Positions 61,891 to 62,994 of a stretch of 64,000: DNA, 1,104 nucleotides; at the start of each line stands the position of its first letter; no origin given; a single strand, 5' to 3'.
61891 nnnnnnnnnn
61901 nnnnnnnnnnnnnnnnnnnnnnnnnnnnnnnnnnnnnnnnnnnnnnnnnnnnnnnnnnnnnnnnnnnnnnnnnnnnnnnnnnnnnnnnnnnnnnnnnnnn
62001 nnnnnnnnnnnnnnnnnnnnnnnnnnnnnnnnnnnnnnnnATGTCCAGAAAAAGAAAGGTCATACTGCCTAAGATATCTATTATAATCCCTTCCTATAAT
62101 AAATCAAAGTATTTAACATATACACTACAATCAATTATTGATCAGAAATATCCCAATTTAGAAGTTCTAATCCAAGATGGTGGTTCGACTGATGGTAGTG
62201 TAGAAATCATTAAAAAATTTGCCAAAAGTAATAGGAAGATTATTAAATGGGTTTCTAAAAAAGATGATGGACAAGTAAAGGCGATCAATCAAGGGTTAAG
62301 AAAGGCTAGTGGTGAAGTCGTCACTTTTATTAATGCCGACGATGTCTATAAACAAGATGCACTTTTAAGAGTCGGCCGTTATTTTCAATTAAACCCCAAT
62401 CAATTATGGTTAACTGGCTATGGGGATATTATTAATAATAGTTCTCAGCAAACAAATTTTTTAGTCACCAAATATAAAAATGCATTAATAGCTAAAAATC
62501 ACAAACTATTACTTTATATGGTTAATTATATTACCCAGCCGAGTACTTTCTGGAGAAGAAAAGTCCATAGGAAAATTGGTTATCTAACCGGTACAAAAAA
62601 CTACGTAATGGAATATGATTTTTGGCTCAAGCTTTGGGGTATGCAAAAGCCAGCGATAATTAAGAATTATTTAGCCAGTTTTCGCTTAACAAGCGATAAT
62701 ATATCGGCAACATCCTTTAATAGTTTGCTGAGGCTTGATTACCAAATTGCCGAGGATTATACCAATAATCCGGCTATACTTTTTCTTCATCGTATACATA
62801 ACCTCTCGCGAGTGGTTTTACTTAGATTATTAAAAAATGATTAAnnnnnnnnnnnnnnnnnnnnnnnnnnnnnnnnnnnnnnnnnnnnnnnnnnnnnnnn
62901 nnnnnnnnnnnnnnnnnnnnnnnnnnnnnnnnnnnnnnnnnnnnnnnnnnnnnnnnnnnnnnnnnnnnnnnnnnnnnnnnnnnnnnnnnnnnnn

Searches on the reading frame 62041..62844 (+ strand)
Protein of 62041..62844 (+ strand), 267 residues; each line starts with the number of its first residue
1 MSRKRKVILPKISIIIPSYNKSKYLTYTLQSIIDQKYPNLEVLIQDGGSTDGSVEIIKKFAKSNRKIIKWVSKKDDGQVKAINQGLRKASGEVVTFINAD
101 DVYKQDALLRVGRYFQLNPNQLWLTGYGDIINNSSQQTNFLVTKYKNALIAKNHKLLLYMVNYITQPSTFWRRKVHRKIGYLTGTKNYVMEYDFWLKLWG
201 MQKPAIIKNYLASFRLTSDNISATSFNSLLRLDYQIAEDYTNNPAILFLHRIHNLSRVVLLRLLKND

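Call 40: search_protein_families(library=pfam, proteins=[window:62041-62844:+], max_evalue=0.001)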
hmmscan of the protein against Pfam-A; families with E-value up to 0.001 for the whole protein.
window:62041-62844:+ (267 aa): 3 families
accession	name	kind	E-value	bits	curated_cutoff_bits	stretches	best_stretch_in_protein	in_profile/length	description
PF00535.33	Glycos_transf_2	-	7.3e-31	107.8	23.3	1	13-176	1-164/168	Glycosyl transferase family 2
PF10111.15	Glyco_tranf_2_2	-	4.3e-11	43.2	27.3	1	13-113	1-104/276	Glycosyltransferase like family 2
PF13641.12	Glyco_tranf_2_3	-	1.3e-10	42.1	27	1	10-117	1-112/230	Glycosyltransferase like family 2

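Call 48: search_protein_families(library=ncbifam, proteins=[window:62041-62844:+], max_evalue=0.00001)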
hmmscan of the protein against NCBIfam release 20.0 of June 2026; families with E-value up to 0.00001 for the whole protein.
window:62041-62844:+ (267 aa): 21 families
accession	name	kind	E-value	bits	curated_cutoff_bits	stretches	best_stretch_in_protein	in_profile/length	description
NF047683.1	TeichurnBiosyTuaG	equivalog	9.2e-23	81.2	400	1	10-141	6-136/252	teichuronic acid biosynthesis protein TuaG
TIGR03937.1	PgaC_IcaA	equivalog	2.8e-21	76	422.3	1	8-182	43-218/407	poly-beta-1,6-N-acetyl-D-glucosamine synthase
NF007482.0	PRK10073.1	equivalog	5.5e-21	74.9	423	1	10-104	6-99/334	glycosyltransferase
TIGR03111.1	glyc2_xrt_Gpos1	hypoth_equivalog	1.2e-17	63.9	363.95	1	7-127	46-168/439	TIGR03111 family XrtG-associated glycosyltransferase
NF050050.1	ProtGlycPglI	equivalog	3.7e-16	59.4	500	1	10-109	2-102/306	GalNAc(5)-diNAcBac-PP-undecaprenol beta-1,3-glucosyltransferase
TIGR04283.1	glyco_like_mftF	equivalog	1.5e-15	57.4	182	1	12-116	1-98/221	TIGR04283 family arsenosugar biosynthesis glycosyltransferase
NF053739.1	GlytfEpsEBac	equivalog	1.5e-14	53.6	450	1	10-155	1-148/265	glycosyltransferase EpsE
NF041875.1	EPS_EpsD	equivalog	4.7e-14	52.5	370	1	12-153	1-139/325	exopolysaccharide biosynthesis glycosyltransferase EpsD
NF038299.1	EPS_HpsN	equivalog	1.6e-13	50.4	425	1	10-118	1-109/317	hormogonium polysaccharide biosynthesis glycosyltransferase HpsN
TIGR04009.1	wcaE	equivalog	4.4e-10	39.3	369.2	1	31-113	25-105/248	colanic acid biosynthesis glycosyltransferase WcaE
NF038302.1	EPS_HpsE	equivalog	8.7e-10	38.1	300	1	12-119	3-115/307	hormogonium polysaccharide biosynthesis glycosyltransferase HpsE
TIGR03469.1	HpnB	hypoth_equivalog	4.9e-09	35.7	379.25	1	7-108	41-153/386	hopene-associated glycosyltransferase HpnB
TIGR03965.1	mycofact_glyco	equivalog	5.2e-09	35.5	280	1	9-102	73-166/467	mycofactocin biosynthesis glycosyltransferase MftF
NF041394.1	GtaseAglG_Halo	equivalog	6.1e-09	35.6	440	1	11-106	2-98/304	glucosyl-dolichyl phosphate glucuronosyltransferase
TIGR04242.1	nodulat_NodC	equivalog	1.1e-08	34.4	550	1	8-111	46-152/395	chitooligosaccharide synthase NodC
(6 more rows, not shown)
